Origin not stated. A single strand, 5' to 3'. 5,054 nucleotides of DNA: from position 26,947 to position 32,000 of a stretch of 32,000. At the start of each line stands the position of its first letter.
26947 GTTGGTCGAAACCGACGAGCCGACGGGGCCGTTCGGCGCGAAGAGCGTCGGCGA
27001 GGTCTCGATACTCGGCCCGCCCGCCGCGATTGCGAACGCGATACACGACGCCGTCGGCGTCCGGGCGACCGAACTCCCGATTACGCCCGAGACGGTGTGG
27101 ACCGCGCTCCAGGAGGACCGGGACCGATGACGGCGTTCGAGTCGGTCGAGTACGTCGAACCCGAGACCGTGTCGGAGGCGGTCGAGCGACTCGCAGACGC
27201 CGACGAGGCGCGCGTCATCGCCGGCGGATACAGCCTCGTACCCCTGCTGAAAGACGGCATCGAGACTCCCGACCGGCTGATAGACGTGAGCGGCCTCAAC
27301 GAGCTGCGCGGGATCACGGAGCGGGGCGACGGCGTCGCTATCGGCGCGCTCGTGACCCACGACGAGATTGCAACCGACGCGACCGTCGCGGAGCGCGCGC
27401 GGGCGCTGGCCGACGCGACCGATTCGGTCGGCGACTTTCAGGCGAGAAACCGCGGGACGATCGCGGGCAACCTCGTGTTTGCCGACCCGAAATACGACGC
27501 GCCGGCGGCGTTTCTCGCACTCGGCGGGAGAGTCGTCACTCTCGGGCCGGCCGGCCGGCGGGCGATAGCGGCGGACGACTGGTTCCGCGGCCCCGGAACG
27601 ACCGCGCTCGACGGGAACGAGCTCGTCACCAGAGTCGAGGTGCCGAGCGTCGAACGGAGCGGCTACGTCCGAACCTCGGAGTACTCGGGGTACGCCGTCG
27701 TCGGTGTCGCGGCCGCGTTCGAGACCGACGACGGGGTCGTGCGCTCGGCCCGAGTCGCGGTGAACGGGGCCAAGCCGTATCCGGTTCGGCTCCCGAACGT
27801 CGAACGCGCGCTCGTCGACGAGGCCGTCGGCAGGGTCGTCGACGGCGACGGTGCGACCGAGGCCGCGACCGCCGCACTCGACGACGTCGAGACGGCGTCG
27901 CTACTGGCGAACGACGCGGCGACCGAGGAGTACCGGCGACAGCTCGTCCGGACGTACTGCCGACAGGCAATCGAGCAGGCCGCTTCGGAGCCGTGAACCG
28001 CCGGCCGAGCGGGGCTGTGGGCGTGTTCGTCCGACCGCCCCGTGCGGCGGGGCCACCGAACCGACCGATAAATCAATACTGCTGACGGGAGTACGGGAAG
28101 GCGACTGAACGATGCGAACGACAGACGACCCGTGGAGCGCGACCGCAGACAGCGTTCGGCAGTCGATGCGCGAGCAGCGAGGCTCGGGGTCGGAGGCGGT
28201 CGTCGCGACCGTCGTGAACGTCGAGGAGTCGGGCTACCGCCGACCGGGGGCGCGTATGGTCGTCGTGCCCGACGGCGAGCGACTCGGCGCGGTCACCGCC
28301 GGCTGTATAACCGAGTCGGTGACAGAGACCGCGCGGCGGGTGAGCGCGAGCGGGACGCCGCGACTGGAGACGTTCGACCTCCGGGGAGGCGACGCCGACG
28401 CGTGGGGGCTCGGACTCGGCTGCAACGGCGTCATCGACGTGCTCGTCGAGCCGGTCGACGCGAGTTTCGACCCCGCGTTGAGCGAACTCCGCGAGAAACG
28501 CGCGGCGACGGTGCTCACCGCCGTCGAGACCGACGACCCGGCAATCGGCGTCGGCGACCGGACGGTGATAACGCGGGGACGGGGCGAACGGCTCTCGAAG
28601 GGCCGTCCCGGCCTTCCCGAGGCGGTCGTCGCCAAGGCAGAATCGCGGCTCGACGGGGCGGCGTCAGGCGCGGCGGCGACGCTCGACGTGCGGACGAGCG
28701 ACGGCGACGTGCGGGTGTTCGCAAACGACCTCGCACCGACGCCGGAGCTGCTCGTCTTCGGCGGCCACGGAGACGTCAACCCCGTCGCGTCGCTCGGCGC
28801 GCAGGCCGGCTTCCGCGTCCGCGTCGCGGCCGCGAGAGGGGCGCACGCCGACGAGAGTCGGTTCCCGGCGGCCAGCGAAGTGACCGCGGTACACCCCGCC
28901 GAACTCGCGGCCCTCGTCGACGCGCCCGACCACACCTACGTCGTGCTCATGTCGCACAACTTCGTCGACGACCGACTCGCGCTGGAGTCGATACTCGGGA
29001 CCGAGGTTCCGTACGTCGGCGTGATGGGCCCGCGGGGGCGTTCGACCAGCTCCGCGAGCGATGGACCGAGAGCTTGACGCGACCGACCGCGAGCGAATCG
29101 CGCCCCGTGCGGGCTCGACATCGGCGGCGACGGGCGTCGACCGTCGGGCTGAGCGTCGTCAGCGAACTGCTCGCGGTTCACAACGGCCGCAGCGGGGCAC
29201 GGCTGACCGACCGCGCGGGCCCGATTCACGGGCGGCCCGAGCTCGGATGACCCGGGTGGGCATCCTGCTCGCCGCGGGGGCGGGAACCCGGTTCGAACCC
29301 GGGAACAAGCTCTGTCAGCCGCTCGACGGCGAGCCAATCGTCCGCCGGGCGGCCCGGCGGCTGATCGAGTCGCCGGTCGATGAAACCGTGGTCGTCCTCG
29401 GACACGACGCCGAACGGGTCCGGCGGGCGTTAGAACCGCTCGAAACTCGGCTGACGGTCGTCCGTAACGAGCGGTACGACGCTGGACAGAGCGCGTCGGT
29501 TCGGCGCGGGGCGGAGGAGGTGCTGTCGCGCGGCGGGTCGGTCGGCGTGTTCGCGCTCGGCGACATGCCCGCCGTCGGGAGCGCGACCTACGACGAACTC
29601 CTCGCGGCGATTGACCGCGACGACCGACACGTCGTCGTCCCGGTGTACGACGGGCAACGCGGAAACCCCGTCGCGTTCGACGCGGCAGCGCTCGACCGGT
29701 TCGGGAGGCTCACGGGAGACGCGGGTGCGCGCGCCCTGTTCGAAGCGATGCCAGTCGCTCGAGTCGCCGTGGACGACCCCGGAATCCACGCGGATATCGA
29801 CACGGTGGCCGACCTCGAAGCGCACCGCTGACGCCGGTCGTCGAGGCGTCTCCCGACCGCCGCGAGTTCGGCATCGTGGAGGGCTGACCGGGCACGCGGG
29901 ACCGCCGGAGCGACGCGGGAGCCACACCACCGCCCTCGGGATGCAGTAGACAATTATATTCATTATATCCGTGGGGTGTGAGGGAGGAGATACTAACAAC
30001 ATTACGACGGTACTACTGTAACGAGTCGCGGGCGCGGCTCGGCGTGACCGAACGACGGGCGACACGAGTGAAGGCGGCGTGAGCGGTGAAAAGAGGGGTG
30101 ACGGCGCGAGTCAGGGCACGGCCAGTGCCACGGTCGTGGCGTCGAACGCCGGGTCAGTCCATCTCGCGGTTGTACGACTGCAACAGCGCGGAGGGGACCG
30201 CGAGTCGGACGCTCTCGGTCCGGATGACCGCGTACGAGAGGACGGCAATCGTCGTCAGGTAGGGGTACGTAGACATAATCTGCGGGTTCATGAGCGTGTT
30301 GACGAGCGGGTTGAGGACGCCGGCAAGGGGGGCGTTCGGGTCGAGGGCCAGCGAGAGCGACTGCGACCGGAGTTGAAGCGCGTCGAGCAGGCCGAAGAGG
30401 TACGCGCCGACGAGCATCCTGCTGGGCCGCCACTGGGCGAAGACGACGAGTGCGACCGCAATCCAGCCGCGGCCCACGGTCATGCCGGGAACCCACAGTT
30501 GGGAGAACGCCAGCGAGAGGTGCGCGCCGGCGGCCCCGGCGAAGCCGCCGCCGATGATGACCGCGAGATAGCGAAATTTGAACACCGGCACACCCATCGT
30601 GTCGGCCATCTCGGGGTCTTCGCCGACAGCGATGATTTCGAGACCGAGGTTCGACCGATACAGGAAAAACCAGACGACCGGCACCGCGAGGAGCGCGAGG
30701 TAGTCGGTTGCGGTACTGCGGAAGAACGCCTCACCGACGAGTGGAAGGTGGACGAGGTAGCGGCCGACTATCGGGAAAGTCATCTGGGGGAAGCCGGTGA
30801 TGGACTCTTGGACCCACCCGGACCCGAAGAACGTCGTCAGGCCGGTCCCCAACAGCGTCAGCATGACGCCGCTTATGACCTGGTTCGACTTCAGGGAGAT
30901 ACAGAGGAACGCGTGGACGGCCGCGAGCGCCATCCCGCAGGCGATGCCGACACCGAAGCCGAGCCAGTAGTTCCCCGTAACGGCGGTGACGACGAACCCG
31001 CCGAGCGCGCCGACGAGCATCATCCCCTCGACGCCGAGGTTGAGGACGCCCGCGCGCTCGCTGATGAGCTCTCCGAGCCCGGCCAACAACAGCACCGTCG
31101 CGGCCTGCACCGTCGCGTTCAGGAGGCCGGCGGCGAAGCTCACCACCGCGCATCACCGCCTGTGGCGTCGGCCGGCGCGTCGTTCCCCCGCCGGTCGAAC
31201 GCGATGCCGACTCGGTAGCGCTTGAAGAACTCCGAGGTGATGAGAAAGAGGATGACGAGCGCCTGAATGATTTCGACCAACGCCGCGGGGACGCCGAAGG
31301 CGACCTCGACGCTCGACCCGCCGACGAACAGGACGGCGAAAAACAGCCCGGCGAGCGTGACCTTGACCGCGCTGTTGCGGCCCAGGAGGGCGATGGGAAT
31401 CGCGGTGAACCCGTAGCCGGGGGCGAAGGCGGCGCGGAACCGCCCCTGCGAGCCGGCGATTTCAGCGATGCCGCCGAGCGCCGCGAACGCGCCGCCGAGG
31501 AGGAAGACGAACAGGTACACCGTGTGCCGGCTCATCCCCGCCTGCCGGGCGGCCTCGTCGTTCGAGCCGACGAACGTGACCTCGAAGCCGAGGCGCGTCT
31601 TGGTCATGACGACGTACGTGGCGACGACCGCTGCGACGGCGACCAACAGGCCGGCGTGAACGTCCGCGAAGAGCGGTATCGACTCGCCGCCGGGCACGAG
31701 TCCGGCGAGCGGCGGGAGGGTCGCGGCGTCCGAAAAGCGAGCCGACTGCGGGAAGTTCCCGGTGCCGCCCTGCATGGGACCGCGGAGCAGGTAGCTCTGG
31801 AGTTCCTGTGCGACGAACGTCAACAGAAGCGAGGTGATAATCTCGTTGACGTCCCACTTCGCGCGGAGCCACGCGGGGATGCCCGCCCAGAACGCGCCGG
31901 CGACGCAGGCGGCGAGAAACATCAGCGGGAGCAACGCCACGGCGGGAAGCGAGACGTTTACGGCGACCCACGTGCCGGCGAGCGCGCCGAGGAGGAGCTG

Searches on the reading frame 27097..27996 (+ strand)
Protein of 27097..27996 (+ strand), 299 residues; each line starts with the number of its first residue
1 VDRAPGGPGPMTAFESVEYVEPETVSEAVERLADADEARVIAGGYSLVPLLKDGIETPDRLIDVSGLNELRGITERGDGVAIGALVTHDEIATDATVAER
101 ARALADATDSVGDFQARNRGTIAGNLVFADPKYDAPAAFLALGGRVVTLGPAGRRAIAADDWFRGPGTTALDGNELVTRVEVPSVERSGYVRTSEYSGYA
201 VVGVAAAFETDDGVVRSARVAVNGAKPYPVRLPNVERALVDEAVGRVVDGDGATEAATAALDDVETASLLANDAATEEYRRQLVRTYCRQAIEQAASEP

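Call 5: search_protein_families(library=pfam, proteins=[window:27097-27996:+], max_evalue=0.01)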
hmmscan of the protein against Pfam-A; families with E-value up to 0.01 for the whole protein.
window:27097-27996:+ (299 aa): 2 families
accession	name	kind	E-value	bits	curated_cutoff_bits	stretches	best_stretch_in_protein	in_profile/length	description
PF00941.27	FAD_binding_5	-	2.3e-47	161.4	27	1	16-184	2-169/170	FAD binding domain in molybdopterin dehydrogenase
PF03450.22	CO_deh_flav_C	-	3.9e-11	43.4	25.5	1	199-294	13-101/102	CO dehydrogenase flavoprotein C-terminal domain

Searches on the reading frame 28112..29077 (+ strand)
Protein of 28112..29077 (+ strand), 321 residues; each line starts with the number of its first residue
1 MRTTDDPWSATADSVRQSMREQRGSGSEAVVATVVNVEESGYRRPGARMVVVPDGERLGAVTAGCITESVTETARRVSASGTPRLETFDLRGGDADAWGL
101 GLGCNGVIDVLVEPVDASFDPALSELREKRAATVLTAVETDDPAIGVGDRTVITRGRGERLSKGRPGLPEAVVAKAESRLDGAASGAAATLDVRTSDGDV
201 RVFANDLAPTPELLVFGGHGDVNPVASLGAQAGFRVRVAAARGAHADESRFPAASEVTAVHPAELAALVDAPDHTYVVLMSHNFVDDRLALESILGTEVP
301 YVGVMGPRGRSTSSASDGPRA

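Call 12: search_protein_families(library=pfam, proteins=[window:28112-29077:+], max_evalue=0.001)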
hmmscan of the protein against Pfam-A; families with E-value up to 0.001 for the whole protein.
window:28112-29077:+ (321 aa): 2 families
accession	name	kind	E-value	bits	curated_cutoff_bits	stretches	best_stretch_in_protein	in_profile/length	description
PF02625.21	XdhC_CoxI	-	1.8e-17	63.4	24.3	1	25-89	4-68/68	XdhC and CoxI family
PF13478.12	XdhC_C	-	1.9e-15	57.9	29.7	1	213-311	1-81/125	XdhC Rossmann domain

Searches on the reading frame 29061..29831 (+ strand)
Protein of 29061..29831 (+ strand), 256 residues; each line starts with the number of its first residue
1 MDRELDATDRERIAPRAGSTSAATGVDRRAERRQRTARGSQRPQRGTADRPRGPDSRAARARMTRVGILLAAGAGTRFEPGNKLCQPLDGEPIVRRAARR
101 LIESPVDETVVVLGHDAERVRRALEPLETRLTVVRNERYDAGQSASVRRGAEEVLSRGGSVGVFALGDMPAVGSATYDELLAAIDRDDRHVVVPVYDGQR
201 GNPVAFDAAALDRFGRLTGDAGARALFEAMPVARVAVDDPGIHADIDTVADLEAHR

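Call 12: search_protein_families(library=pfam, proteins=[window:29061-29831:+], max_evalue=0.001)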
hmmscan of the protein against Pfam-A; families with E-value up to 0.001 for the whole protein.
window:29061-29831:+ (256 aa): 1 family
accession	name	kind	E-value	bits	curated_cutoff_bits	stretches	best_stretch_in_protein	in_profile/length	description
PF12804.13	NTP_transf_3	-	6.2e-34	117.9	27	1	67-230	1-157/160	MobA-like NTP transferase domain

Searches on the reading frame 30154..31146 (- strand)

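Call 12: search_protein_families(library=pfam, proteins=[window:30154-31146:-], max_evalue=0.001)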
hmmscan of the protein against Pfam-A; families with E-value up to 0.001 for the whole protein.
window:30154-31146:- (330 aa): 1 family
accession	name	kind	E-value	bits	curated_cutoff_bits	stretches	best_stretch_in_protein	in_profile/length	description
PF02653.21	BPD_transp_2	-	4e-42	144.6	26.8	1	15-257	8-245/269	Branched-chain amino acid transport system / permease component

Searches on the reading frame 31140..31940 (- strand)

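Call 12: search_protein_families(library=pfam, proteins=[window:31140-31940:-], max_evalue=0.001)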
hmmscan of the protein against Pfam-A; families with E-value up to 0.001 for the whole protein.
window:31140-31940:- (266 aa): 1 family
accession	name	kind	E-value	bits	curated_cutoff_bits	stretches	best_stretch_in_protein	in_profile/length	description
PF02653.21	BPD_transp_2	-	8e-27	94.5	26.8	1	4-233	55-268/269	Branched-chain amino acid transport system / permease component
